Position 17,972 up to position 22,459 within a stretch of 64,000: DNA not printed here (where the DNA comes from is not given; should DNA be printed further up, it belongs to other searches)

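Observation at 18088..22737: Orphan two-gene module: 1396-aa cytoplasmic helical-repeat giant with a Cys/His-rich C-terminal domain, coupled to a 131-aa partner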

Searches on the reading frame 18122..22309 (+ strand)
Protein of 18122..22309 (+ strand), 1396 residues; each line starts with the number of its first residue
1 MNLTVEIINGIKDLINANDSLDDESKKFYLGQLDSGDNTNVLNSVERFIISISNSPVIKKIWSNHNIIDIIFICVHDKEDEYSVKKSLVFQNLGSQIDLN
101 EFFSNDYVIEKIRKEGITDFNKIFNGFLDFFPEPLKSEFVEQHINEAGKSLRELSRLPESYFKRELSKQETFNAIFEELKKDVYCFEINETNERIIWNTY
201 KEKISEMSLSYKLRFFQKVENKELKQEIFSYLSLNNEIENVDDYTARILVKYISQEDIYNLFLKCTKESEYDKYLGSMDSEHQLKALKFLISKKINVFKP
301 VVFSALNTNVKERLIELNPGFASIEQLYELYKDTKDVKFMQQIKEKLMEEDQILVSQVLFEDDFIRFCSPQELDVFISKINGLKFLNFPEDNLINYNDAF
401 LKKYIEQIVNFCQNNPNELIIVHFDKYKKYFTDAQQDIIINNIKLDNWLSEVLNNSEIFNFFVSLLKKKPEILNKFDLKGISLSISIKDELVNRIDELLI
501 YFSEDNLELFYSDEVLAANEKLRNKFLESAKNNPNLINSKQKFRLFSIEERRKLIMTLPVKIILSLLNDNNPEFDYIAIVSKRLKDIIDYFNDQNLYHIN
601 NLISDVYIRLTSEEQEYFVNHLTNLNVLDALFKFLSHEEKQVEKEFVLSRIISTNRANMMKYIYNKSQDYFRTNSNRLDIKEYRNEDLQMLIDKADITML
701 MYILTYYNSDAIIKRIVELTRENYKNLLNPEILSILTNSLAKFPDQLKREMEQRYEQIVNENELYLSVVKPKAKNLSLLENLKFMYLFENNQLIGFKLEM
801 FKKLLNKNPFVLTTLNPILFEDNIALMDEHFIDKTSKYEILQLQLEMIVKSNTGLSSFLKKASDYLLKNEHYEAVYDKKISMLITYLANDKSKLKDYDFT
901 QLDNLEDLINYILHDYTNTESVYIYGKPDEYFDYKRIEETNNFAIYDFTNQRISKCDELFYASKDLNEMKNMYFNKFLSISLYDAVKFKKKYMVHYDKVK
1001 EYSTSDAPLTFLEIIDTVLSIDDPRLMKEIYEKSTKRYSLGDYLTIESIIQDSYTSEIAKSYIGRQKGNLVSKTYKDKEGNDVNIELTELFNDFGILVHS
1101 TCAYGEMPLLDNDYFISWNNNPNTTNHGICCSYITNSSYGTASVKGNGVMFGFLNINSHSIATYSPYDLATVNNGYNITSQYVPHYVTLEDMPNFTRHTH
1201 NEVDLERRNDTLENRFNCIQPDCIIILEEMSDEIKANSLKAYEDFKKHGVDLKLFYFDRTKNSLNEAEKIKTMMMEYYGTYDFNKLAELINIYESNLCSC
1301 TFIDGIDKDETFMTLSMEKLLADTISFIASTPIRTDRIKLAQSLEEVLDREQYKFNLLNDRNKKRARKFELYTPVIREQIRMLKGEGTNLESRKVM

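Call 3: search_protein_families(library=pfam, proteins=[window:18122-22309:+], max_evalue=1)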
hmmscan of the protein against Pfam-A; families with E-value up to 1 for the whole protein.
window:18122-22309:+ (1396 aa): 0 families

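Call 4: search_protein_families(library=ncbifam, proteins=[window:18122-22309:+], max_evalue=1)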
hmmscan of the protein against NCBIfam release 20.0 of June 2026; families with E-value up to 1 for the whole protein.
window:18122-22309:+ (1396 aa): 0 families

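Call 5: search_protein_families(library=padloc, proteins=[window:18122-22309:+], max_evalue=1)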
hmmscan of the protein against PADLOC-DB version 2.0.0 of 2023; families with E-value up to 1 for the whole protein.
window:18122-22309:+ (1396 aa): 0 families

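Call 9: find_homologous_proteins(query=window:18122-22309:+, max_evalue=0.001)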
Query window:18122-22309:+ (1396 aa): 1 proteins with E <= 0.001 among 8000 candidates.
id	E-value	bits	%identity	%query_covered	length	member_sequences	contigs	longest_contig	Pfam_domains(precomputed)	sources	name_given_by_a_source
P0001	0.0e+0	3049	99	100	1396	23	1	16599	-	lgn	-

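Call 10: search_solved_structures(query=window:18122-22309:+, max_evalue=10)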
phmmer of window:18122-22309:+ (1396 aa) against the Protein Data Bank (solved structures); distinct sequences matched with E-value up to 10: 0.

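Call 11: search_protein_families(library=phrogs, proteins=[window:18122-22309:+], max_evalue=1)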
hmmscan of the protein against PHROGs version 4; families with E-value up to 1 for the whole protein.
window:18122-22309:+ (1396 aa): 0 families

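Call 13: find_encoding_contigs(protein=P0001, flank=10000, max_places=10)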
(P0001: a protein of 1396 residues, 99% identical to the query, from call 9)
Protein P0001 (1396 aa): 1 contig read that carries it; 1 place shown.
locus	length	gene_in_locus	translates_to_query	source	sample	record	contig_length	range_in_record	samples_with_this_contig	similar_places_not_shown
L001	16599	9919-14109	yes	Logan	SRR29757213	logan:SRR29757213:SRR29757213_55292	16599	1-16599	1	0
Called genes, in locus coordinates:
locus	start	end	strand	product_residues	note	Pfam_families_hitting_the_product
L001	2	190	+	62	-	?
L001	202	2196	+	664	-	PF07501:G5, PF01551:Peptidase_M23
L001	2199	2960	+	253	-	PF00753:Lactamase_B, PF23023:Anti-Pycsar_Apyc1, PF12706:Lactamase_B_2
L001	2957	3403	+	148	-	PF02590:SPOUT_MTase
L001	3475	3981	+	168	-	PF09551:Spore_II_R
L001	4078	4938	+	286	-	PF01116:F_bP_aldolase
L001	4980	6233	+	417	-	PF00275:EPSP_synthase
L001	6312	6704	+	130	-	-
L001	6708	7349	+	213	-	PF01027:Bax1-I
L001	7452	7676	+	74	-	PF01197:Ribosomal_L31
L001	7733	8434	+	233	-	PF04239:DUF421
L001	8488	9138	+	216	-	-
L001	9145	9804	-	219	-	PF00565:SNase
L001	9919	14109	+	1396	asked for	-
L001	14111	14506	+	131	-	-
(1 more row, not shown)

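Call 14: find_related_loci(query=window:18122-22309:+, collection=genome_contigs, flank=10000)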
Query window:18122-22309:+ (1396 aa) in genome_contigs; peptide patterns used: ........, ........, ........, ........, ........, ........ (x = any residue, [..] = any of these).
30 stretches matched a pattern, but none encodes a relative of the query by tblastn (E <= 1e-3).

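Call 26: search_protein_representatives(protein=window:18710-22309:+)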
Query: 1200 residues. Proteins with E-value up to 0.001 (for the whole library): 221; up to 1e-10: 162; up to 1e-30: 69. The best 150 are listed.
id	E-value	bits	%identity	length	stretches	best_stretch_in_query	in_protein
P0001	0.0e+00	2614.8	99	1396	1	1-1200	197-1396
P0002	3.3e-285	965.8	42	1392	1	2-1188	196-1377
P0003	2.0e-227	774.4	38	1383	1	1-1188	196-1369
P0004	1.4e-189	649.1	36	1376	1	5-1189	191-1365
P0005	1.9e-178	612.2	34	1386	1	1-1185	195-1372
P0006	5.9e-174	597.4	34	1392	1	2-1194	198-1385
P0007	3.4e-172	591.5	35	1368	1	1-1185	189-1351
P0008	1.1e-136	473.9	31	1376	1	1-1192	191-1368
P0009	1.2e-136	473.8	53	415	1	792-1188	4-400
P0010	1.5e-121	423.9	32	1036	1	161-1187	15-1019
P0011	1.2e-102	361.3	40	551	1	631-1192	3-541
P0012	3.8e-101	356.3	30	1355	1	1-1188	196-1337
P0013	6.1e-96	339.0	33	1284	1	242-1187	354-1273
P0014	4.0e-93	329.7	32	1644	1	174-1188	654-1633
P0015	7.0e-93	328.9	33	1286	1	241-1194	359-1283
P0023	2.6e-76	274.0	25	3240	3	227-1102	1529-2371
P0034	2.4e-51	191.3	29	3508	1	380-1103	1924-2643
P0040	5.4e-48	180.2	29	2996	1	233-1164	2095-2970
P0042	7.7e-45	169.8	32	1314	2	743-1168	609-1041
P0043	1.1e-44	169.3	28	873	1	472-1177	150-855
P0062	1.2e-35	139.4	27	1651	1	604-1152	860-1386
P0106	5.1e-18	81.0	28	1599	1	591-1102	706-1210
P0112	7.0e-17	77.2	27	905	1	769-1107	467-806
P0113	8.5e-17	77.0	25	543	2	888-1105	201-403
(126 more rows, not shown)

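Call 28: search_protein_families(library=pfam, alignment_id=A1, max_evalue=0.001)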
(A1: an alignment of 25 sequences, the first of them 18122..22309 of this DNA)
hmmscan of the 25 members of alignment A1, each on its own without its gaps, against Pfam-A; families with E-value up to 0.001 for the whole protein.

A. member 1, window:18122-22309:+ (1396 aa): 0 families

B. families by the number of members that match (of 25 scanned): 2 families
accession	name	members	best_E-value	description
PF01966.28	HD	1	4.7e-05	HD domain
PF14890.11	Intein_splicing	1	0.00023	Intein splicing domain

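Call 35: find_encoding_contigs(protein=P0112, flank=8000, max_places=3)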
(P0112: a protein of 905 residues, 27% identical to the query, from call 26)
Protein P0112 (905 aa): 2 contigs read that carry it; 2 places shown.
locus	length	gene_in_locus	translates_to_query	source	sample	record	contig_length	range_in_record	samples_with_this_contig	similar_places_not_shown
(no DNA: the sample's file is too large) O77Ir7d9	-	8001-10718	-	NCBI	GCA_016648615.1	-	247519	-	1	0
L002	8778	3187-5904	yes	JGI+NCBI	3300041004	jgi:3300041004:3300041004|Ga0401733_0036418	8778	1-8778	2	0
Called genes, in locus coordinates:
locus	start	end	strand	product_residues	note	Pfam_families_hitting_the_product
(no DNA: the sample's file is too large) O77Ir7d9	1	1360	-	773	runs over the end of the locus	-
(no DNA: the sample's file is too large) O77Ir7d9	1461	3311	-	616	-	-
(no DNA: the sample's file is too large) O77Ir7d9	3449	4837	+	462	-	PF23750:RsgI_M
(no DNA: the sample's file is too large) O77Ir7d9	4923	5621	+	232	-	-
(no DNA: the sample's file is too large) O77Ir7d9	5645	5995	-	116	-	-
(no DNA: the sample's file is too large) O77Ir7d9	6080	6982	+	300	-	-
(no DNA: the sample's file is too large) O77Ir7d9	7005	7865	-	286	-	-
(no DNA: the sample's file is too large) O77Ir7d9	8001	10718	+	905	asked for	-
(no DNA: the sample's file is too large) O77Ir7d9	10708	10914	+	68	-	-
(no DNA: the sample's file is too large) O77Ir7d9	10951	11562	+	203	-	PF03703:bPH_2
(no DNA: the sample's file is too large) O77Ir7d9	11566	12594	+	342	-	-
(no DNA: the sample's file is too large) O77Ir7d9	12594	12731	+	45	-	-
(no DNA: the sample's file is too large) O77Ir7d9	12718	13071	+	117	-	-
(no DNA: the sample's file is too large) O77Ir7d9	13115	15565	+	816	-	PF07653:SH3_2 (faint), PF08239:SH3_3 (faint), PF05808:Podoplanin (faint), PF14283:CD1107-like (faint)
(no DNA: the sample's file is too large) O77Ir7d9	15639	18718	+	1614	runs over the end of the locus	-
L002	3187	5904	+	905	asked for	-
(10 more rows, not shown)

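Call 36: find_encoding_contigs(protein=P0043, flank=8000, max_places=3)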
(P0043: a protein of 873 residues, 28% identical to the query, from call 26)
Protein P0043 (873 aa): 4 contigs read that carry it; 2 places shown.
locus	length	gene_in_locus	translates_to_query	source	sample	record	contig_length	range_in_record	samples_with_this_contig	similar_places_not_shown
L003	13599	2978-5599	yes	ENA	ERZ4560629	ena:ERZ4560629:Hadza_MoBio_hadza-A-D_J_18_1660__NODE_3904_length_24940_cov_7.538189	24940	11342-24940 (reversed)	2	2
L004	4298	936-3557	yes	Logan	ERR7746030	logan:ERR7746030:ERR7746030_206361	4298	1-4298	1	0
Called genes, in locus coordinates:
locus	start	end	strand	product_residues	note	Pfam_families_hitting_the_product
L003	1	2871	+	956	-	?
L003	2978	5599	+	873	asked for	-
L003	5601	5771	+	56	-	-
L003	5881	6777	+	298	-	PF00005:ABC_tran, PF13304:AAA_21 (faint)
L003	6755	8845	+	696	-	-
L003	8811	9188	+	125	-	PF00392:GntR, PF13412:HTH_24 (faint)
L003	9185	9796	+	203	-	PF02698:DUF218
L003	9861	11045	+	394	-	PF04055:Radical_SAM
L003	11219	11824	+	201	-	PF18451:CdiA_C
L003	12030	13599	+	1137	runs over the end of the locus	-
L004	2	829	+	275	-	?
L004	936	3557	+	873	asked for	-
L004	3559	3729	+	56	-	-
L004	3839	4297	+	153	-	?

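Call 37: find_encoding_contigs(protein=P0113, flank=8000, max_places=3)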
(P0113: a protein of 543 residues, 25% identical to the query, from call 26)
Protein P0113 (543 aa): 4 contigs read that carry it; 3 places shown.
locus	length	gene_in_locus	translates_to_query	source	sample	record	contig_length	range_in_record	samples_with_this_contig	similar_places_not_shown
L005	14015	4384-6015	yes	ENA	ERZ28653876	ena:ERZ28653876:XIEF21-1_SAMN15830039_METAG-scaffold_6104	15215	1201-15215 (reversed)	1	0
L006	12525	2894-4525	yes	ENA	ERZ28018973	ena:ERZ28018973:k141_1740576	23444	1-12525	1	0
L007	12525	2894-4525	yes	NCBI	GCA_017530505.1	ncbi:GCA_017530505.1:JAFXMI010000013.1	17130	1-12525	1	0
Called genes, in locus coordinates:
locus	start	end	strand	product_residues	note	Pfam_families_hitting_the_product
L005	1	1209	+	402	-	?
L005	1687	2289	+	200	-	-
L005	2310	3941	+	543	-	PF00749:tRNA-synt_1c, PF19269:Anticodon_2 (weak)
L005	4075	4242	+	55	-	PF06107:DUF951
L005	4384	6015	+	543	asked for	-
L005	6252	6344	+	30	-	-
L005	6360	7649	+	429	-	PF02403:Seryl_tRNA_N, PF00587:tRNA-synt_2b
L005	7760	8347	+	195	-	PF03193:RsgA_GTPase (weak), PF01926:MMR_HSR1, PF02421:FeoB_N, PF00350:Dynamin_N (faint)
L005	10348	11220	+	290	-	-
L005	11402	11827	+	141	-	PF01522:Polysacc_deac_1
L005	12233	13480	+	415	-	PF01637:ATPase_2 (weak), PF13173:AAA_14, PF13635:DUF4143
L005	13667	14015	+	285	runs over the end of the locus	PF00126:HTH_1, PF03466:LysR_substrate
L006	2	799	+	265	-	?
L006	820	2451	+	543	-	PF00749:tRNA-synt_1c, PF19269:Anticodon_2 (weak)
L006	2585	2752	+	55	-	PF06107:DUF951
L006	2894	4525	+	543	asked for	-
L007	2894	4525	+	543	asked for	-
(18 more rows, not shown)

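Call 92: search_protein_families(library=padloc, alignment_id=A1, max_evalue=0.01)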
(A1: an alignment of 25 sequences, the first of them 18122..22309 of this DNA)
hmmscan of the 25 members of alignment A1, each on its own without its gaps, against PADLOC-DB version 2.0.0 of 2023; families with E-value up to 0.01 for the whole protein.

A. member 1, window:18122-22309:+ (1396 aa): 0 families

B. families by the number of members that match (of 25 scanned): 0 families

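Call 98: search_protein_families(library=pfam, alignment_id=A9, max_evalue=0.001)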
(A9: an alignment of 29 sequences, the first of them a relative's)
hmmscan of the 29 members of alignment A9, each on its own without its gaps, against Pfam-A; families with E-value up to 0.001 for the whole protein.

A. member 1, P0017 (1507 aa): 0 families

B. families by the number of members that match (of 29 scanned): 2 families
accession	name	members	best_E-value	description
PF01966.28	HD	4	3.5e-07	HD domain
PF13475.11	DUF4116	2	3.9e-05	Domain of unknown function (DUF4116)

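Call 104: list_cluster_members(proteins=[window:18122-22309:+, window:22314-22706:+, P0002, P0012, P0042, P0062, P0023, P0034, P0106, P0014])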
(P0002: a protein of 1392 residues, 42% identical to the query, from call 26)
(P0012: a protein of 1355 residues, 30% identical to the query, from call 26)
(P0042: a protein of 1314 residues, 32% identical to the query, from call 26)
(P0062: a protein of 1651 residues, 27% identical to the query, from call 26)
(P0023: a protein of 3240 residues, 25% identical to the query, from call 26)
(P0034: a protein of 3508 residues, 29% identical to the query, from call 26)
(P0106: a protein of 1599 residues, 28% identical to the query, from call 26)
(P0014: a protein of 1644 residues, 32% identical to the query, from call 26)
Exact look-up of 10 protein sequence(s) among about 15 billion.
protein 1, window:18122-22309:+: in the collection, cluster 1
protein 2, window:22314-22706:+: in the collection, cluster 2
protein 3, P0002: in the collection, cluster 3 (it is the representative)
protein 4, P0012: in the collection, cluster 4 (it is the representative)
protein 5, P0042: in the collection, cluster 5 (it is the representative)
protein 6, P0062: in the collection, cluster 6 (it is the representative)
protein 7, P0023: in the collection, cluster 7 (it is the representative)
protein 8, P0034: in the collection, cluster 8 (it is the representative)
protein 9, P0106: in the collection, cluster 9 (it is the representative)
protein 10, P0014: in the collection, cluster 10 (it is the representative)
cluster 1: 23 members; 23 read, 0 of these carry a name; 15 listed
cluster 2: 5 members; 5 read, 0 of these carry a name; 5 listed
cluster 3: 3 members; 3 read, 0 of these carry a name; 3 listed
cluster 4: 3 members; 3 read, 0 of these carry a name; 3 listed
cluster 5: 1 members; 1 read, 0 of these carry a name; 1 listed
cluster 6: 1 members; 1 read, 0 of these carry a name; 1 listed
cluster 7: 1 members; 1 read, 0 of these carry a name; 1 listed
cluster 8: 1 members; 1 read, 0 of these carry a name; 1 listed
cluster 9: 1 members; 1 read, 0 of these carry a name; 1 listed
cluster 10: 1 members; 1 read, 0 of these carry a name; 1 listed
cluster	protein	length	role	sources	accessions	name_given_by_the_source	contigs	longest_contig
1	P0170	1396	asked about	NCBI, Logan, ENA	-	-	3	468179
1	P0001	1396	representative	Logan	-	-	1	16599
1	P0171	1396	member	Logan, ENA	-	-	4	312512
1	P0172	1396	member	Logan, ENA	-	-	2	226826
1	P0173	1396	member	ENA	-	-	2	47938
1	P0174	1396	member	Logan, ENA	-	-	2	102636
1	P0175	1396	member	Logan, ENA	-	-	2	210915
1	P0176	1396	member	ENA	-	-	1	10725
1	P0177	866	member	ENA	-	-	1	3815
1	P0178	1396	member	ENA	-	-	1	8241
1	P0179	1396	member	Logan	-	-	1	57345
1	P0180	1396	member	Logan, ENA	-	-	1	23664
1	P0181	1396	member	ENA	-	-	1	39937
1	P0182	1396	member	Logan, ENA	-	-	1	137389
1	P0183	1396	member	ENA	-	-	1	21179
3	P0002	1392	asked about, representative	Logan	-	-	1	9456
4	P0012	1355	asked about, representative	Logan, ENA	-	-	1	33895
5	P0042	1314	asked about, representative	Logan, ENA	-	-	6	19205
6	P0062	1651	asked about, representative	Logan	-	-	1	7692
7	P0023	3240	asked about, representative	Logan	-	-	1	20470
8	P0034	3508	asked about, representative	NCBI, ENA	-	-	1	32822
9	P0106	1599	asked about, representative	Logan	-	-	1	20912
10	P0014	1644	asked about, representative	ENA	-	-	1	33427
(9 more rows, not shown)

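Call 112: search_protein_families(library=pfam, proteins=[P0034, P0023, P0040], max_evalue=0.01)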
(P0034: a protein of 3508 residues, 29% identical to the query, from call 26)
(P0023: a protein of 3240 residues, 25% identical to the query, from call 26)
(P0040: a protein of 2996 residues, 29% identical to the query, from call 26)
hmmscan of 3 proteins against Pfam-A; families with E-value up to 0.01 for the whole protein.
P0034 (3508 aa): 0 families

P0023 (3240 aa): 0 families

P0040 (2996 aa): 0 families
